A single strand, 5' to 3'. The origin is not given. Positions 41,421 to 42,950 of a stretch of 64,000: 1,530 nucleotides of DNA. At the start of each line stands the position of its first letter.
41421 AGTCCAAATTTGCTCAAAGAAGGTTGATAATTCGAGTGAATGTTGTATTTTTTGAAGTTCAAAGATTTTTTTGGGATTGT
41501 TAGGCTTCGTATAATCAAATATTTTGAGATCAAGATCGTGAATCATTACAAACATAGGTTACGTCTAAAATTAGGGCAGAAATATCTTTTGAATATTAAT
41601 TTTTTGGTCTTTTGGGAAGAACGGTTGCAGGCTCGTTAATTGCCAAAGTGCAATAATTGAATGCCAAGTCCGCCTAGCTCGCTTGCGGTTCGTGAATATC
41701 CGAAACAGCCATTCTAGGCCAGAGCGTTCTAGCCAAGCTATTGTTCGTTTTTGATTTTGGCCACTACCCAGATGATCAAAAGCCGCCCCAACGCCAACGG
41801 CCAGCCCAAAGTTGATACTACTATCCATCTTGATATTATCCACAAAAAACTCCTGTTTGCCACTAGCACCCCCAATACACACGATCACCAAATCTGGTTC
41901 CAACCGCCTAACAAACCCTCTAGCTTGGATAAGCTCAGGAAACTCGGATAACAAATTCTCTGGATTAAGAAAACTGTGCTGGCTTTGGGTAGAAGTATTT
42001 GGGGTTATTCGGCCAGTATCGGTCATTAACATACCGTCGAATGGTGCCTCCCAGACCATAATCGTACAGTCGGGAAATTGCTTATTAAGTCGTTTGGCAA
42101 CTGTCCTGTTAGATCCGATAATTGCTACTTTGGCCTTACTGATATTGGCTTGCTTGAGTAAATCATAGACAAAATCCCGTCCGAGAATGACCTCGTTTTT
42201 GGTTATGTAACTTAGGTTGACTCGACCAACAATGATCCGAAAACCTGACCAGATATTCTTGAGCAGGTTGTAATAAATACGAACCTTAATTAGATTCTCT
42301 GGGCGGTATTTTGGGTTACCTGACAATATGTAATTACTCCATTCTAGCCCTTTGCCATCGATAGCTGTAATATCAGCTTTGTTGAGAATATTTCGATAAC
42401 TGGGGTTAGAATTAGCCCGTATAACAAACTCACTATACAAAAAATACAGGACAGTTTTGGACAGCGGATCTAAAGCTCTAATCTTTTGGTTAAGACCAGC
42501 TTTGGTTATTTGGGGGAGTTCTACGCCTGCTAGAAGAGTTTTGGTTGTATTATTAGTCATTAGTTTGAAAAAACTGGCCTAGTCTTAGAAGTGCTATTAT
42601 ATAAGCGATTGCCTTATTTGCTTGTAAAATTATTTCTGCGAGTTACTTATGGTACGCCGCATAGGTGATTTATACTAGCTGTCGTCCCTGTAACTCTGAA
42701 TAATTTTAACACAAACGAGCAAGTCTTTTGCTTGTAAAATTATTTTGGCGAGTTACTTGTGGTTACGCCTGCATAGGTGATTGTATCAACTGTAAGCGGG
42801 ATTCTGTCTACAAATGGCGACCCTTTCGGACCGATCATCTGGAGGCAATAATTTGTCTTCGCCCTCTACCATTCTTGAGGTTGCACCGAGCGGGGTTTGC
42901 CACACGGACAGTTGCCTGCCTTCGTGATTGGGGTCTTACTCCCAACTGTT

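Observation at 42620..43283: Oversized RNase P RNA: a repeat-derived hairpin in P12 and paralogous copies tandemly repeated 3' of the gene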

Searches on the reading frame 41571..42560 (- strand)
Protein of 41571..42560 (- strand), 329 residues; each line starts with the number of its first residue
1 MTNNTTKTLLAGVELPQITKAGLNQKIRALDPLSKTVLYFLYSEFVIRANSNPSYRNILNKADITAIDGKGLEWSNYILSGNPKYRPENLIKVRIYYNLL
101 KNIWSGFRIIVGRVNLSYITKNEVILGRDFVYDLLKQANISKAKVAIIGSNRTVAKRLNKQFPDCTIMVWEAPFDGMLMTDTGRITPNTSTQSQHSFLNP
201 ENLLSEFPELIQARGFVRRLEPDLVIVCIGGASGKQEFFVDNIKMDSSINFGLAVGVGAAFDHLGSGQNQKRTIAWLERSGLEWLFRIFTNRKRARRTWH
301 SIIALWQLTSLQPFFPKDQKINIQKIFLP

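Call 12: find_encoding_contigs(protein=window:41571-42560:-, flank=10000, max_places=10)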
Protein window:41571-42560:- (329 aa): 1 contig read that carries it; 1 place shown.
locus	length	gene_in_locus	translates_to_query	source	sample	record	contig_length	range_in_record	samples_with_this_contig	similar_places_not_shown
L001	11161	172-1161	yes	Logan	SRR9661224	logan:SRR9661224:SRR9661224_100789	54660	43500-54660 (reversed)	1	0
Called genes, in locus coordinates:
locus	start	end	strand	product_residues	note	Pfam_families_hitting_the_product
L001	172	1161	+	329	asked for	PF03808:Glyco_tran_WecG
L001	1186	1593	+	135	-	-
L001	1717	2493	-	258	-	-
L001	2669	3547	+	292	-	PF04203:Sortase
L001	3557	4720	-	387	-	PF24161:CCDC39 (weak)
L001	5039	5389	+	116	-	-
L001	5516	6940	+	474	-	-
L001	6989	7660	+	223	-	PF02463:SMC_N, PF00005:ABC_tran, PF13304:AAA_21 (faint)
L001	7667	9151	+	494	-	PF02687:FtsX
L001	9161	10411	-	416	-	-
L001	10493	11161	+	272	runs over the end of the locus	PF13489:Methyltransf_23, PF13847:Methyltransf_31, PF08241:Methyltransf_11, PF08242:Methyltransf_12, PF13649:Methyltransf_25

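Call 22: find_homologous_proteins(query=window:41571-42560:-, max_evalue=1e-20)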
Query window:41571-42560:- (329 aa): 99 proteins with E <= 1e-20 among 1706 candidates.
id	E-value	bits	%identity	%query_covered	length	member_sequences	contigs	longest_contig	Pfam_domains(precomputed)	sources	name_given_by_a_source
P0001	1.2e-218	743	100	100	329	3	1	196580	PF03808.20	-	-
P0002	9.5e-163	559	77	98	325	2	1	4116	PF03808.20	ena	-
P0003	4.1e-118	412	59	96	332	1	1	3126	PF03808.20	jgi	jgi:UDP-N-acetyl-D-mannosaminuronic acid transferase (WecB/TagA/CpsF family)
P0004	1.1e-109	385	54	98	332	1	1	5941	PF03808.20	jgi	jgi:exopolysaccharide biosynthesis WecB/TagA/CpsF family protein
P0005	8.0e-92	326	50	98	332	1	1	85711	PF03808.20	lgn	-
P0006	1.5e-78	282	45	96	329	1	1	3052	PF03808.20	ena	-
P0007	6.7e-75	270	44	95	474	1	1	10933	PF03808.20,PF00293.35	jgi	jgi:N-acetylglucosaminyldiphosphoundecaprenol N-acetyl-beta-D-mannosaminyltransferase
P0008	1.1e-73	266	46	92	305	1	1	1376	PF03808.20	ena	-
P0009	1.3e-72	263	46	92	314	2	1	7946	PF03808.20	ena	-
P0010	7.2e-70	254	44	93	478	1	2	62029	PF03808.20,PF00293.35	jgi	jgi:exopolysaccharide biosynthesis WecB/TagA/CpsF family protein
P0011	7.8e-70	254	44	93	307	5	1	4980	PF03808.20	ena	-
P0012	7.4e-69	251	44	93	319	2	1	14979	PF03808.20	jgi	-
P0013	8.4e-68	247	43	93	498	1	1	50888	PF03808.20,PF00293.35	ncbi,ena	-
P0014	1.6e-67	246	41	97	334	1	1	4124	PF03808.20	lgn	-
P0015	2.7e-67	245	41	93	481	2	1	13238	PF03808.20,PF00293.35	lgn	-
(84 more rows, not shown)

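Call 23: find_encoding_contigs(protein=P0002, flank=10000, max_places=4)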
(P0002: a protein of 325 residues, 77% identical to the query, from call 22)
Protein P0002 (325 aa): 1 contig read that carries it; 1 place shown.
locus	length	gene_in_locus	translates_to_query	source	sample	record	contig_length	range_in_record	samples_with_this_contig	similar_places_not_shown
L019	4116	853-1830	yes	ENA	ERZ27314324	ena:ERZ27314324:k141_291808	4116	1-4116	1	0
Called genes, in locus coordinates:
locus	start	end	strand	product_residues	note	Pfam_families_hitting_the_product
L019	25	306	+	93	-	PF06769:YoeB_toxin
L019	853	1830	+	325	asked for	PF03808:Glyco_tran_WecG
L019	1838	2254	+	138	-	-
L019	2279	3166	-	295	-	PF01145:Band_7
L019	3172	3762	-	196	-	-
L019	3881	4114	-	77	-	?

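Call 24: find_encoding_contigs(protein=P0003, flank=10000, max_places=4)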
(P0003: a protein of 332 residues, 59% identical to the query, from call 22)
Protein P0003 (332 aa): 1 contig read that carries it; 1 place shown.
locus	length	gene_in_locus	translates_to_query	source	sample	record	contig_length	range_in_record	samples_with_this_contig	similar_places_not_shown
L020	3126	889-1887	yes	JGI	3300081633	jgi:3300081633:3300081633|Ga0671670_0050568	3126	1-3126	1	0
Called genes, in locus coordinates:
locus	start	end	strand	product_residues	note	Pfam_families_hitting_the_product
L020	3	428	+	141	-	?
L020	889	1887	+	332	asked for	PF03808:Glyco_tran_WecG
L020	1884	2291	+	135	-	-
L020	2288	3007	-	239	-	-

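Call 25: find_encoding_contigs(protein=P0004, flank=10000, max_places=4)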
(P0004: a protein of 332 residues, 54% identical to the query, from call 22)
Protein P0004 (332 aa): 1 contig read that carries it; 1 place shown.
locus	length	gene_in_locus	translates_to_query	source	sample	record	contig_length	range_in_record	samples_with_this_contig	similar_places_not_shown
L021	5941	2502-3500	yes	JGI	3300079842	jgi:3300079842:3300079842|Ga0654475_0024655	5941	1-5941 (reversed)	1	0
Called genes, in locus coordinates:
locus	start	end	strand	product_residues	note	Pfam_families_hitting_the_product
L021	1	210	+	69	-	?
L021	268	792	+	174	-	PF01327:Pep_deformylase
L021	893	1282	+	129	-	-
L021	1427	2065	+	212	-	PF00834:Ribul_P_3_epim (weak)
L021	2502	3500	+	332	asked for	PF03808:Glyco_tran_WecG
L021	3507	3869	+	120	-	-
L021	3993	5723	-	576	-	PF00344:SecY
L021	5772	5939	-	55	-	?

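Call 26: find_encoding_contigs(protein=P0005, flank=10000, max_places=4)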
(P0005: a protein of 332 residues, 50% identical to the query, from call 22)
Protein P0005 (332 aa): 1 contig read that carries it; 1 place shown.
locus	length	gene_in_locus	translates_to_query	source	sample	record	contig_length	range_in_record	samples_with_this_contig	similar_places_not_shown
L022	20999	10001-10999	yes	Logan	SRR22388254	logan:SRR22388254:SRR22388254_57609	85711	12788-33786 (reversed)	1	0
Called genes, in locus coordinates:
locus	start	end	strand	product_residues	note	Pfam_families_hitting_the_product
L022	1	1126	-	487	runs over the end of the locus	-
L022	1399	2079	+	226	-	PF01025:GrpE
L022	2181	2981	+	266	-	PF00121:TIM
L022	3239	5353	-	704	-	PF00009:GTP_EFTU, PF22042:EF-G_D2, PF03144:GTP_EFTU_D2, PF14492:EFG_III, PF16658:RF3_C (weak), PF03764:EFG_IV, PF00679:EFG_C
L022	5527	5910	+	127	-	-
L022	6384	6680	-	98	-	-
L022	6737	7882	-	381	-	PF08275:DNAG_N, PF01751:Toprim, PF13155:Toprim_2, PF13662:Toprim_4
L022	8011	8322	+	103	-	-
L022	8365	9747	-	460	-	-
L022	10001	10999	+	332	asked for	PF03808:Glyco_tran_WecG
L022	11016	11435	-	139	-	PF03119:DNA_ligase_ZBD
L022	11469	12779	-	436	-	PF13231:PMT_2 (weak)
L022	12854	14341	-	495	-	PF03816:LytR_cpsA_psr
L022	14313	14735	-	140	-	PF01035:DNA_binding_1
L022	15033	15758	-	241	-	PF00226:DnaJ (weak)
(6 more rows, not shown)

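Call 61: list_cluster_members(proteins=[P0001, P0100])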
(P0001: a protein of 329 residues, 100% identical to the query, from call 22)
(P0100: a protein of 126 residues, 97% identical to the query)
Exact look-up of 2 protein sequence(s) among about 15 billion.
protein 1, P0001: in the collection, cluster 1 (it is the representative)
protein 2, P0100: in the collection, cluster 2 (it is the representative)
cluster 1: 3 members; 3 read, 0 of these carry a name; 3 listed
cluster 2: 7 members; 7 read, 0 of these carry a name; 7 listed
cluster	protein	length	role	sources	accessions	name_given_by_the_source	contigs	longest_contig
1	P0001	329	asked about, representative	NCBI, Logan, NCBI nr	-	-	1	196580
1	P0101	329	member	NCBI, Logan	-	-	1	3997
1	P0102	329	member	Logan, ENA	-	-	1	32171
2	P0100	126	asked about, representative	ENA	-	-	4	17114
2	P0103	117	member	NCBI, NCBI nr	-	-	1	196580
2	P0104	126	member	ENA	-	-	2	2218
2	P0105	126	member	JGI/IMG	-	-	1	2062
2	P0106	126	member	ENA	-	-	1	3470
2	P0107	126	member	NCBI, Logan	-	-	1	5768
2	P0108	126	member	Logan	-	-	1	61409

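Call 62: find_encoding_contigs(protein=P0102, flank=10000, max_places=6)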
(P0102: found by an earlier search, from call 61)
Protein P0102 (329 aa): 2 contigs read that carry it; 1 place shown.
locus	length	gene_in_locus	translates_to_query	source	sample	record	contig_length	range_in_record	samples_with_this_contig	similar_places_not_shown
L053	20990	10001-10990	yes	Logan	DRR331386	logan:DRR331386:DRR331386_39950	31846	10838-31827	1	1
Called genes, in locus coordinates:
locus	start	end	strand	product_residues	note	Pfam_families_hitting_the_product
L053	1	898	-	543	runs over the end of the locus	-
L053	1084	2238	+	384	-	PF02353:CMAS, PF13489:Methyltransf_23, PF08241:Methyltransf_11, PF13649:Methyltransf_25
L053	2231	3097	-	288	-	PF02424:ApbE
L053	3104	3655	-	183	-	-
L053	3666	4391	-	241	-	PF14808:TMEM164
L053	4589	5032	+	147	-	-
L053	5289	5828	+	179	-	-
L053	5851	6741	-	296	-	PF02882:THF_DHG_CYH_C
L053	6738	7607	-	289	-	PF00494:SQS_PSY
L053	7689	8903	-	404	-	-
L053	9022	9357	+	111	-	-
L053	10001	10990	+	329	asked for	PF03808:Glyco_tran_WecG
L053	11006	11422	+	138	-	-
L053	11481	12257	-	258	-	-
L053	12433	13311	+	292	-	PF04203:Sortase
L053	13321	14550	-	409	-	PF24161:CCDC39 (weak)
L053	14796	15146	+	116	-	-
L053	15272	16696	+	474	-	-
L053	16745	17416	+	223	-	PF02463:SMC_N (weak), PF00005:ABC_tran, PF13304:AAA_21 (faint)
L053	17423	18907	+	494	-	PF02687:FtsX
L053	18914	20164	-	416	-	-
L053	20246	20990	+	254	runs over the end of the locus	?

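Call 63: find_encoding_contigs(protein=P0101, flank=10000, max_places=6)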
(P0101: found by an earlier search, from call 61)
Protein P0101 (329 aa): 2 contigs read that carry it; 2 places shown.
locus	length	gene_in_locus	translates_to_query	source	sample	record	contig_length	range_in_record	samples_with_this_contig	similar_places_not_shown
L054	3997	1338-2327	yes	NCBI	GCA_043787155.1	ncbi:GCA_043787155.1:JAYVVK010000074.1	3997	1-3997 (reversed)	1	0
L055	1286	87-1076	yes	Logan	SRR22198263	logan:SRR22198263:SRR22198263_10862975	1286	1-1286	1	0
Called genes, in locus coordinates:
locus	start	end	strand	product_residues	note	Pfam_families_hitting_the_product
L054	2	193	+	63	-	?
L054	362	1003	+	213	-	-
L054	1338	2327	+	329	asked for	PF03808:Glyco_tran_WecG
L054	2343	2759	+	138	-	-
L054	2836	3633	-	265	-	-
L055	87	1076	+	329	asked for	PF03808:Glyco_tran_WecG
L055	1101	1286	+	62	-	?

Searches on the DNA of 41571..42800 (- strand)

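Call 20: search_rna_families(sources=[L010, L001], threshold=evalue, max_evalue=0.01)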
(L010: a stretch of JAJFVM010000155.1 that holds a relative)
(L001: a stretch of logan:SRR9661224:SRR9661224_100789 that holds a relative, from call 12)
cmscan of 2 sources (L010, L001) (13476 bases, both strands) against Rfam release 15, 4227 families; matches with E-value up to 0.01: 0.
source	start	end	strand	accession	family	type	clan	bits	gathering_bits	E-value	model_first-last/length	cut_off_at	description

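Call 27: search_rna_families(sources=[L019, L020, L021, L022], threshold=evalue, max_evalue=0.001, show_alignments=3)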
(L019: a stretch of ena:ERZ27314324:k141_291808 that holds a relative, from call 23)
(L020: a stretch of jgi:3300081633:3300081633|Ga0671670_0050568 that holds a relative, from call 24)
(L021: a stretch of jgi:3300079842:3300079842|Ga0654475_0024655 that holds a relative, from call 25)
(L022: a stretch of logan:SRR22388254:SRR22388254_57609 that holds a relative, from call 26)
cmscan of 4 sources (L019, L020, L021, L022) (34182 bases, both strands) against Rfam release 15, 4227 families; matches with E-value up to 0.001: 3.
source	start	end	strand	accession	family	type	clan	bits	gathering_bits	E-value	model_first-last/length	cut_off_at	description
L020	477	867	+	RF00010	RNaseP_bact_a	Gene; ribozyme;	CL00002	127.7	100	4.8e-39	1-367/367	no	Bacterial RNase P class A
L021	2121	2481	+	RF00010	RNaseP_bact_a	Gene; ribozyme;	CL00002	116.5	100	3e-35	1-367/367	no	Bacterial RNase P class A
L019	368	829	+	RF00010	RNaseP_bact_a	Gene; ribozyme;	CL00002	89.9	100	3.2e-26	1-367/367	no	Bacterial RNase P class A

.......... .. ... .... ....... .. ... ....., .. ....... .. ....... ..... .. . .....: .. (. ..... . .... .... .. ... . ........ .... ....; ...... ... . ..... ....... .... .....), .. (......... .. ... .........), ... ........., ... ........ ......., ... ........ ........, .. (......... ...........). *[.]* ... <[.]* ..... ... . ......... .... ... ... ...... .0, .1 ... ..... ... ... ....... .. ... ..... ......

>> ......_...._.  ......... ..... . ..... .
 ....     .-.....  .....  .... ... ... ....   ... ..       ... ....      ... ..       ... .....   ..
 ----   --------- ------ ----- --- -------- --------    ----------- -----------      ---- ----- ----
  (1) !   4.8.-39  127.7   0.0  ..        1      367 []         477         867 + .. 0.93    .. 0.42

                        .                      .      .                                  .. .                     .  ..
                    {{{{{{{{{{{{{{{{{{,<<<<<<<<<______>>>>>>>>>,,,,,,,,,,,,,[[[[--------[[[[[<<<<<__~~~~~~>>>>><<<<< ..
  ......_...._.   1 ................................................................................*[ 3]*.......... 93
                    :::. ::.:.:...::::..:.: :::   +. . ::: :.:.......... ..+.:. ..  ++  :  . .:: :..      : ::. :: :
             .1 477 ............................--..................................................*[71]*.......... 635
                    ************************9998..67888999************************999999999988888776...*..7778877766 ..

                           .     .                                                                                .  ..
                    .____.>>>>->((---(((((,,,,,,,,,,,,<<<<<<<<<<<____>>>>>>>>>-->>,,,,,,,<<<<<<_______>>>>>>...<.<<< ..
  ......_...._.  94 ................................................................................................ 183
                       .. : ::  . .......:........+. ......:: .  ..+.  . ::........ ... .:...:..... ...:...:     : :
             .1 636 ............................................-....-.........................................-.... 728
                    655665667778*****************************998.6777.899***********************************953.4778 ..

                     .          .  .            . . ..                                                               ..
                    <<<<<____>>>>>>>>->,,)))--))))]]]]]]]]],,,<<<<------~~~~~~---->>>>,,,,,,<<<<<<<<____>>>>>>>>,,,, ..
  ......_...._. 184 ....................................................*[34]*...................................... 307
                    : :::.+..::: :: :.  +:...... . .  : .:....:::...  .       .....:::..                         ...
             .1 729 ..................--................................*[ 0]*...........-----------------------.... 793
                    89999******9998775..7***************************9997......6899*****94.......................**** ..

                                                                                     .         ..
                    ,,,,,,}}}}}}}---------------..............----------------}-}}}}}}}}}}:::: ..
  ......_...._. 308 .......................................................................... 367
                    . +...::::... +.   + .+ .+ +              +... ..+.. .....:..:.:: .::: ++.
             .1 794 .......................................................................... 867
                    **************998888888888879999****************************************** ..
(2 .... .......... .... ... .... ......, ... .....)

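Call 48: search_rna_families(source=window, start=42450, end=42800, threshold=evalue, max_evalue=1)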
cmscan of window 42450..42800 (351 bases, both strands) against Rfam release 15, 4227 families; matches with E-value up to 1: 0.
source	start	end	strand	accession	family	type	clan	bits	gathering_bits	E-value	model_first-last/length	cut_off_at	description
